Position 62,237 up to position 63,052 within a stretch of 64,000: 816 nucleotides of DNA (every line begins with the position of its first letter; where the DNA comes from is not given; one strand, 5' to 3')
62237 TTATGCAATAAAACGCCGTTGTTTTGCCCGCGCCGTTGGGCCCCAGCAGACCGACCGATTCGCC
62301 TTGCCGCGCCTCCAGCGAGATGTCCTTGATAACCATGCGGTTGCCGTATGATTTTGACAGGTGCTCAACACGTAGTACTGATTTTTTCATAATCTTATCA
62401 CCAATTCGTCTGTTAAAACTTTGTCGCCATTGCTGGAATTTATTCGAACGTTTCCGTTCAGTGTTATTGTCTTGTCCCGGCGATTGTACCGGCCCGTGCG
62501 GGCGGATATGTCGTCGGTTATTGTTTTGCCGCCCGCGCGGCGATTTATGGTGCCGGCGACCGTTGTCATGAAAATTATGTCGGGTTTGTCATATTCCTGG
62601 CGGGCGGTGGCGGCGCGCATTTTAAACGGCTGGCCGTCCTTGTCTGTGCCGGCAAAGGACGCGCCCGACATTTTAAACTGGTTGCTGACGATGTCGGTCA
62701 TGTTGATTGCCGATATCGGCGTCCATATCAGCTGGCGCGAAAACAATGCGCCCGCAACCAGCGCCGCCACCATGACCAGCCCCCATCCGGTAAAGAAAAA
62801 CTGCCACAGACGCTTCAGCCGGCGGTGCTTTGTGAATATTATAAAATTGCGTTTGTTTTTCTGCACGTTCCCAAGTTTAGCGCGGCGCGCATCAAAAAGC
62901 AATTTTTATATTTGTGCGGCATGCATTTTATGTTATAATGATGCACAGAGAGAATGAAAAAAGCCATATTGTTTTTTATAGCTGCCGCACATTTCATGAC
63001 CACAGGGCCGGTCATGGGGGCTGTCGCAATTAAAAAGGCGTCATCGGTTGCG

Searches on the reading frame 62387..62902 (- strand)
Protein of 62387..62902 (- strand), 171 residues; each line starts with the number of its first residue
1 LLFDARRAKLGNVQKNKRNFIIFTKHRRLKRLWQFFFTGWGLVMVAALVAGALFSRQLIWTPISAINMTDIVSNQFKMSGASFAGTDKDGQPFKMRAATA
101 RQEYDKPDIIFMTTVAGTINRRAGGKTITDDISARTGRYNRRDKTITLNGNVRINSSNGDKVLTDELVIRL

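Call 53: search_protein_families(library=pfam, proteins=[window:62387-62902:-], max_evalue=0.001)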
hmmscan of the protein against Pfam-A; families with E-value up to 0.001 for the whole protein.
window:62387-62902:- (171 aa): 1 family
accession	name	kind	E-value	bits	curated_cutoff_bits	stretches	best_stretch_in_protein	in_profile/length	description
PF06835.18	LptC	-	4.3e-08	33.4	21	1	67-170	25-129/175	Lipopolysaccharide-assembly, LptC-related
